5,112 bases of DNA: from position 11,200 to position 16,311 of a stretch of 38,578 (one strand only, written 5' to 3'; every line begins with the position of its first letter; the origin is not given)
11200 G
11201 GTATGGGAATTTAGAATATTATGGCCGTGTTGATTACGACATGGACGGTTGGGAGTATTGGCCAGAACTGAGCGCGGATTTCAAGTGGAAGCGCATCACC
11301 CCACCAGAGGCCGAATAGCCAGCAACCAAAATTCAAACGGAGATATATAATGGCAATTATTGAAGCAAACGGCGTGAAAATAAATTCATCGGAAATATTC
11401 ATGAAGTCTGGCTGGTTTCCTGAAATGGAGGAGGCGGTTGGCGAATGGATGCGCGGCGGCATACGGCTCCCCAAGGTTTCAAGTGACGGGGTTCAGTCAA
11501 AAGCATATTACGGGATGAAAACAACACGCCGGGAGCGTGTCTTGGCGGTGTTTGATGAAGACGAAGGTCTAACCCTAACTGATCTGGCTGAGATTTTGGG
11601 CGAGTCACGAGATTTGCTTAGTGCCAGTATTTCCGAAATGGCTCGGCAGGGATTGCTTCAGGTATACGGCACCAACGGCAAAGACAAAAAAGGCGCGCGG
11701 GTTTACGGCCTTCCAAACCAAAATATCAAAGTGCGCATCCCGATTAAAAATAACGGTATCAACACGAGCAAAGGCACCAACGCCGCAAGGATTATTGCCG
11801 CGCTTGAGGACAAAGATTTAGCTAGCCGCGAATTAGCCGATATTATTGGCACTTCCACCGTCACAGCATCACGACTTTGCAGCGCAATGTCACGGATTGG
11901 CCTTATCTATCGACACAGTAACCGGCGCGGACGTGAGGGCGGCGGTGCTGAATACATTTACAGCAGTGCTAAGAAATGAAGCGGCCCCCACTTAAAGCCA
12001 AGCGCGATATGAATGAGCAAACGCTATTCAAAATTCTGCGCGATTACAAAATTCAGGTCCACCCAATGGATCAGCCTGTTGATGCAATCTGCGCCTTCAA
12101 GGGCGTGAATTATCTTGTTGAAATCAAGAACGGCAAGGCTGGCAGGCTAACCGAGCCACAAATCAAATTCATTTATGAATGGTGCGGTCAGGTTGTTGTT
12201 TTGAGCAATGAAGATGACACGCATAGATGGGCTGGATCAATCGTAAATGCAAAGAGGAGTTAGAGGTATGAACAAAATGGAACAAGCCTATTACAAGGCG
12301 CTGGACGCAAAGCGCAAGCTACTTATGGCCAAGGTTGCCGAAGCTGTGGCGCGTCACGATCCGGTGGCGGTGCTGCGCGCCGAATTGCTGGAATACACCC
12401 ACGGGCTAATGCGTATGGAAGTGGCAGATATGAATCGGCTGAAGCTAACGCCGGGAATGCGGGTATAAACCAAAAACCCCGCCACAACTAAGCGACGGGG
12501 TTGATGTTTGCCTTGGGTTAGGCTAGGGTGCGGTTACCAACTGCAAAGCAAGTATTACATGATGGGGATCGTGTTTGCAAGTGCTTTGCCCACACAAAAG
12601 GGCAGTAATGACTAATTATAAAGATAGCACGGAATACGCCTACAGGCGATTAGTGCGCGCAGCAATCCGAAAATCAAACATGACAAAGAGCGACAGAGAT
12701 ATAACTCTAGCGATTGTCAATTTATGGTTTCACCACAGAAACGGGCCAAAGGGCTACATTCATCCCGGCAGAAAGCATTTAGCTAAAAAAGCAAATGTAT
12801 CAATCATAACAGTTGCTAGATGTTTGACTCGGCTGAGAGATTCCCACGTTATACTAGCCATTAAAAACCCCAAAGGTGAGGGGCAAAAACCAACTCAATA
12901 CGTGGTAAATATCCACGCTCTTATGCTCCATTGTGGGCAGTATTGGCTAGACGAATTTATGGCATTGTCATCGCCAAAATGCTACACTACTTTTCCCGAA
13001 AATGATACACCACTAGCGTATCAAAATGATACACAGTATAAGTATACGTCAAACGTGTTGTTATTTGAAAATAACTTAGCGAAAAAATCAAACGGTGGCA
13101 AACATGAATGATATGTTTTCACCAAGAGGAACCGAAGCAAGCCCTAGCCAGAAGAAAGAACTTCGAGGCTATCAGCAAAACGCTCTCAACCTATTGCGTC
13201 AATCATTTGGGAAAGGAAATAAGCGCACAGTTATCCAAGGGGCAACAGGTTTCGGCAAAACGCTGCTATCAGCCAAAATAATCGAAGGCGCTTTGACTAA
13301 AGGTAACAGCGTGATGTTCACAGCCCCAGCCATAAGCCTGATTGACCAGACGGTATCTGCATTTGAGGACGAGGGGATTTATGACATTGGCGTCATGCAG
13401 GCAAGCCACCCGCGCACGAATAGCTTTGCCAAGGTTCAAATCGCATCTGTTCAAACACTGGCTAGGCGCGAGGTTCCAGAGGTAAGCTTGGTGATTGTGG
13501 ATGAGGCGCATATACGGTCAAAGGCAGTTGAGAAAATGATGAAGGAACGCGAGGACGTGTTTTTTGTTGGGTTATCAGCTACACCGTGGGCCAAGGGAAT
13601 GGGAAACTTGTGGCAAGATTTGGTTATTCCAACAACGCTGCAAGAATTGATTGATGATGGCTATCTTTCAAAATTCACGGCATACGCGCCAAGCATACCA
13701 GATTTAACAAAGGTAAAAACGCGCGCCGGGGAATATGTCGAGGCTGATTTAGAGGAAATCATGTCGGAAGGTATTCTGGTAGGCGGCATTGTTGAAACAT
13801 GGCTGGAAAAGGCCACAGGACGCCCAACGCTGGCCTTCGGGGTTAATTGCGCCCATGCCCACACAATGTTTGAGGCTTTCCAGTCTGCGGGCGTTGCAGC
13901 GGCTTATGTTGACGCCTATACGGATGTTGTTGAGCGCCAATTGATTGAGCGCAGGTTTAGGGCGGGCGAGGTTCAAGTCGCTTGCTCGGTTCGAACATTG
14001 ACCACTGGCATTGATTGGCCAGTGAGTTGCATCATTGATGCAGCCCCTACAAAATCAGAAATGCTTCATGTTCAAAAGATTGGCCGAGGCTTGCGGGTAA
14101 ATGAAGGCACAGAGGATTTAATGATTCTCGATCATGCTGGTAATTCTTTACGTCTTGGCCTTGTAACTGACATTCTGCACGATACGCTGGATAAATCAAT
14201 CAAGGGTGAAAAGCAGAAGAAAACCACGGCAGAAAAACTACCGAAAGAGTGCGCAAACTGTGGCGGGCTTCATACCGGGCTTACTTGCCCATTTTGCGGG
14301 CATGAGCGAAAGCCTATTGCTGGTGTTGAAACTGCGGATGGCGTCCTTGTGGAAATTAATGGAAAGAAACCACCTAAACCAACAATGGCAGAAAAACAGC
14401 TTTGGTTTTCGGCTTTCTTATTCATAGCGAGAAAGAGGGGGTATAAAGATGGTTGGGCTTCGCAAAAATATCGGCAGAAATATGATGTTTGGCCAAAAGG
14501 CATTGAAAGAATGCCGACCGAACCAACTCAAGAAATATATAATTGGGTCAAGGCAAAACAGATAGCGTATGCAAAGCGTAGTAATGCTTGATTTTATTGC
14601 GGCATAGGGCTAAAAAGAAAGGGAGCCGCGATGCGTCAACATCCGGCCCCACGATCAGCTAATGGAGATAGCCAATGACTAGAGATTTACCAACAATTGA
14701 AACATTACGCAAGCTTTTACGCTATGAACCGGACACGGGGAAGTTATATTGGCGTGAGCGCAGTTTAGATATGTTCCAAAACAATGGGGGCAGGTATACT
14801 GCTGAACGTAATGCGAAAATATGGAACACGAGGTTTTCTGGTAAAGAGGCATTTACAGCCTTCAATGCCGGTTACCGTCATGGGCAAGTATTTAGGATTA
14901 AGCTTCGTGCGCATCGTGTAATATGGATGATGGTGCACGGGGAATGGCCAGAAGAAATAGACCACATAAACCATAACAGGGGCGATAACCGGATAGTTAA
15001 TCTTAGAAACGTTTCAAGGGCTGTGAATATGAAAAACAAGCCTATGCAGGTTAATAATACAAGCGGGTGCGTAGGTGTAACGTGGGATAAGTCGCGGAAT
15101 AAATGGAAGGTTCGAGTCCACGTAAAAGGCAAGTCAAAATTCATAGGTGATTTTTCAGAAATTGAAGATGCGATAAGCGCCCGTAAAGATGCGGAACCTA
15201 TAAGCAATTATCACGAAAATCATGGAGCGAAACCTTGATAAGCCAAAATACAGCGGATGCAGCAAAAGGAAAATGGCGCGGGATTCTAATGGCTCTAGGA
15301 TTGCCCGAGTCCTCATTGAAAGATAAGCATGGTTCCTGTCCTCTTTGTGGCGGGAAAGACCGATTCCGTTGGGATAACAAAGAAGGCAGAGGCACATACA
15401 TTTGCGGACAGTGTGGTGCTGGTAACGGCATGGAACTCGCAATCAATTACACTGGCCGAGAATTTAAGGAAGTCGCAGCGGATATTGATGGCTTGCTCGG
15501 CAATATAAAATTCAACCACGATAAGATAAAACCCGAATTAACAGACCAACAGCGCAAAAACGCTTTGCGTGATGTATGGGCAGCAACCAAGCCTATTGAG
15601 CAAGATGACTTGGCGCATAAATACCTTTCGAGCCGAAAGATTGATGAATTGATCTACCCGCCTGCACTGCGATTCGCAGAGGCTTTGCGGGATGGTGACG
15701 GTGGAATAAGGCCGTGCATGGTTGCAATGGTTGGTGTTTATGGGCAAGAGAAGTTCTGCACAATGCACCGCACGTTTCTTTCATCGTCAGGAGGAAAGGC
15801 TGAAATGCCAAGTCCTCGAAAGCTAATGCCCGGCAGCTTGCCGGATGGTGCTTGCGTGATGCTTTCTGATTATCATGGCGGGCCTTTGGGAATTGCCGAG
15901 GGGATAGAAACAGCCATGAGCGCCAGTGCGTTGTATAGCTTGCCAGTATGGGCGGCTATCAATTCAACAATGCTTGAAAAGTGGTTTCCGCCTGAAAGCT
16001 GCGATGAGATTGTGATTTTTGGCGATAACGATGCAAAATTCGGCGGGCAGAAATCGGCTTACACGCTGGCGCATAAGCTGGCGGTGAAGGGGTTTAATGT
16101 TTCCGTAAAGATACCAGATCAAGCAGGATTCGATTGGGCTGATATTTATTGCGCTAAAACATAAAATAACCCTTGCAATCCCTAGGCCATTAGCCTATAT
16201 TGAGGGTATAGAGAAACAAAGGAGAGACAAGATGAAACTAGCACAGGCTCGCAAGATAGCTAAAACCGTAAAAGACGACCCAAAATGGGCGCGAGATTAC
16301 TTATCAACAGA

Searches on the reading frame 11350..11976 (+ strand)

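Call 49: search_protein_families(library=phrogs, proteins=[window:11350-11976:+], max_evalue=0.01)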
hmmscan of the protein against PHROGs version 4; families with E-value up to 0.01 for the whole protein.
window:11350-11976:+ (209 aa): 8 families
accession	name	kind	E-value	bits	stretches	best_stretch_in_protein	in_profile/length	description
phrog_142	-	moron, auxiliary metabolic gene and host takeover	6e-10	40.2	1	56-127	9-76/116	Ren-like exclusion protein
phrog_1123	-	unknown function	5.3e-06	27.3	1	57-118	26-91/112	-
phrog_1687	-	transcription regulation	8.3e-05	23.6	0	51-123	56-135/162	MarR family transcrition regulator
phrog_2440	-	transcription regulation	8.6e-05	23.4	0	55-119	24-85/126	transcriptional regulator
phrog_3855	-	DNA, RNA and nucleotide metabolism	0.0014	20.1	0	137-188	60-111/115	HTH DNA binding protein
phrog_16695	-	unknown function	0.0038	18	0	65-90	26-51/155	-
phrog_11214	-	unknown function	0.006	17.6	0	58-105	50-97/123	-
phrog_2328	-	transcription regulation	0.007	17.1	0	143-178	15-50/128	transcriptional repressor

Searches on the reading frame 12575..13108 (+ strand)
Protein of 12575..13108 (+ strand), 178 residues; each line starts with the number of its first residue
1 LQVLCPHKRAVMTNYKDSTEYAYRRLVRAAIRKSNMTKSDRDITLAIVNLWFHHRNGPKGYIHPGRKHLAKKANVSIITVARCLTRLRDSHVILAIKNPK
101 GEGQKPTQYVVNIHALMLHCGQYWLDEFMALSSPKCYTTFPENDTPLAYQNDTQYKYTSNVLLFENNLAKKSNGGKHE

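Call 49: search_protein_families(library=phrogs, proteins=[window:12575-13108:+], max_evalue=0.01)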
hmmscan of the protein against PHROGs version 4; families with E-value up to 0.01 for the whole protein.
window:12575-13108:+ (178 aa): 5 families
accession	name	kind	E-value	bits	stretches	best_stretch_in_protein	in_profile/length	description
phrog_8102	-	DNA, RNA and nucleotide metabolism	9.9e-05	22.6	1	28-114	24-109/337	replication initiation protein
phrog_1835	-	DNA, RNA and nucleotide metabolism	0.0001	22.8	1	13-99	15-103/301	HTH DNA binding protein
phrog_186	-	DNA, RNA and nucleotide metabolism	0.00029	21.6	1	9-107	8-106/308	DnaD-like helicase loader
phrog_26991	-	unknown function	0.0018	18.7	1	20-110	23-110/310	-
phrog_428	-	DNA, RNA and nucleotide metabolism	0.0037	17.5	1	28-118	95-182/455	replication initiation protein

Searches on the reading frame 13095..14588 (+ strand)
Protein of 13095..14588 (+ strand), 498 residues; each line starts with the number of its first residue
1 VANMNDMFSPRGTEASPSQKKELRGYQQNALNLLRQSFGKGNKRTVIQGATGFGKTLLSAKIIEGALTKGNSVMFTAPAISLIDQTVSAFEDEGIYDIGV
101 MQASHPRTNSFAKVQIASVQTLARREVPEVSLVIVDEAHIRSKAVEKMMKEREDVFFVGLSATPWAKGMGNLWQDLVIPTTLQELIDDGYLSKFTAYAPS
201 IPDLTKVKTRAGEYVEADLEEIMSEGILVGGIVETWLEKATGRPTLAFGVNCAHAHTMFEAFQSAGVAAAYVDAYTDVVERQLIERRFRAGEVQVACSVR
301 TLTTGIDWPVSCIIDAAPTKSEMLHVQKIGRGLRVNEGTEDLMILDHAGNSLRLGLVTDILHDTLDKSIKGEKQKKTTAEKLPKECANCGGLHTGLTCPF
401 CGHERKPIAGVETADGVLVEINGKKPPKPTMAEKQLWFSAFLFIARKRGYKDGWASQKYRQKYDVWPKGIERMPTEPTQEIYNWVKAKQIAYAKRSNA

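Call 15: search_protein_families(library=pfam, proteins=[window:13095-14588:+], max_evalue=0.01)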
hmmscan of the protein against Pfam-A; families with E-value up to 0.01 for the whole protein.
window:13095-14588:+ (498 aa): 6 families
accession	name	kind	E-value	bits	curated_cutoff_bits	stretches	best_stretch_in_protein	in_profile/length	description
PF04851.21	ResIII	-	4.3e-21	76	22.5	1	21-164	2-162/164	Type III restriction enzyme, res subunit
PF00270.35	DEAD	-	2.8e-10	40.6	26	1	26-164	3-160/167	DEAD/DEAH box helicase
PF00271.37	Helicase_C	-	6.4e-09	36.5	23.5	1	237-335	10-109/110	Helicase conserved C-terminal domain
PF05127.21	NAT10_TcmA_helicase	-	0.00058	20.2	22.7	1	46-158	1-119/176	RNA cytidine acetyltransferase NAT10/TcmA, helicase domain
PF09848.15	SLFN-g3_helicase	-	0.0012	18.6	24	1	45-140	4-90/354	Schlafen group 3, DNA/RNA helicase domain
PF13604.12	AAA_30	-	0.0045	17.2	27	1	32-146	8-106/191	AAA domain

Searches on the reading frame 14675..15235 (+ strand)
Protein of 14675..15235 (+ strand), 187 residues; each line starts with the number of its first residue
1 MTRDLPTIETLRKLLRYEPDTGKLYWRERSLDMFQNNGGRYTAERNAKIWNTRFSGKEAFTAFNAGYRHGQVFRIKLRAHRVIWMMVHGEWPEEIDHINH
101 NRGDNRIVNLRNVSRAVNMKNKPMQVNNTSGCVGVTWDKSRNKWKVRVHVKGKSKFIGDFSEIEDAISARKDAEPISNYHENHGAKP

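Call 15: search_protein_families(library=pfam, proteins=[window:14675-15235:+], max_evalue=0.01)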
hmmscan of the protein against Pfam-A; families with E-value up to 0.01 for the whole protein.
window:14675-15235:+ (187 aa): 2 families
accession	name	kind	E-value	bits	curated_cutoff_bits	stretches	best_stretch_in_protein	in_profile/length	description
PF13392.12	HNH_3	-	7.1e-16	58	24.8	1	78-119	2-45/46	HNH endonuclease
PF00847.26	AP2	-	0.0037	18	33.3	0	132-155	3-30/54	AP2 domain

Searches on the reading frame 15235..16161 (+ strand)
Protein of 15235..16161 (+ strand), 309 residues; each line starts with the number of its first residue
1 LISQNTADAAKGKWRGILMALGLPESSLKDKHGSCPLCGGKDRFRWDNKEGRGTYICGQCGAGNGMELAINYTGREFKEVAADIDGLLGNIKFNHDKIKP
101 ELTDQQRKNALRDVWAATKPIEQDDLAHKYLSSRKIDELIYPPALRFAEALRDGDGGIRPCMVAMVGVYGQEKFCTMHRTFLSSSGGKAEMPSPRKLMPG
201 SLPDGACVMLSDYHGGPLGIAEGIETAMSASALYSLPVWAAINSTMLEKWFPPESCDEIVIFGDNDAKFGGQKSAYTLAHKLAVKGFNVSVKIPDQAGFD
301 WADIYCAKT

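Call 14: find_related_loci(query=window:15235-16161:+, collection=viral_contigs, flank=6000)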
Query window:15235-16161:+ (309 aa) in viral_contigs; peptide patterns used: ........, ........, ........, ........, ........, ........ (x = any residue, [..] = any of these).
15 stretches matched a pattern; 10 encode a relative of the query (tblastn E <= 1e-3); 10 distinct loci.
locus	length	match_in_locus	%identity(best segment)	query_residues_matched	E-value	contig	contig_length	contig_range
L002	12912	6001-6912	71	1-305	1e-150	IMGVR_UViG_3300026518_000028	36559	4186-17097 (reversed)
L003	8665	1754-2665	67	4-308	4e-144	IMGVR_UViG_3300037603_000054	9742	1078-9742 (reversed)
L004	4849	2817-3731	59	4-308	2e-124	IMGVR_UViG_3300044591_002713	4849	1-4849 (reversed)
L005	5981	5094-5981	60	4-296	1e-119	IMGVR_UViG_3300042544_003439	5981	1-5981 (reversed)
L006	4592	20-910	61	5-301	2e-119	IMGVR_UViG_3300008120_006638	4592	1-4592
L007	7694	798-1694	61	5-303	2e-118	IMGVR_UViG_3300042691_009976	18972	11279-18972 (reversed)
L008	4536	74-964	61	5-301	6e-119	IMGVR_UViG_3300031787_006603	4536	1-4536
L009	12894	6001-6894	61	4-303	7e-115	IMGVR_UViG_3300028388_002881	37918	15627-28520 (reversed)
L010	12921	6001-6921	40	1-305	1e-70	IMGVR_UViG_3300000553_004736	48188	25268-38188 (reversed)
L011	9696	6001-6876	40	5-304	5e-65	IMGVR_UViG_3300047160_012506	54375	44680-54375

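Call 15: search_protein_families(library=pfam, proteins=[window:15235-16161:+], max_evalue=0.01)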
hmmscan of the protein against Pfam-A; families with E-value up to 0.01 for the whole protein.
window:15235-16161:+ (309 aa): 4 families
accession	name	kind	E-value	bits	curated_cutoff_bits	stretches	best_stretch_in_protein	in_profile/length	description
PF23639.1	DUF7146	-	1.2e-19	71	27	1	106-205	2-101/105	Domain of unknown function (DUF7146)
PF13362.12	Toprim_3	-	4.7e-16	59.5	27.2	1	218-308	2-92/95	Toprim domain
PF08273.17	Zn_Ribbon_Prim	-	9.2e-16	58.3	23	1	31-66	2-37/37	Zinc-binding domain of primase-helicase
PF08271.17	Zn_Ribbon_TF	-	0.00061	19.7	29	1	35-62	3-27/43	TFIIB zinc-binding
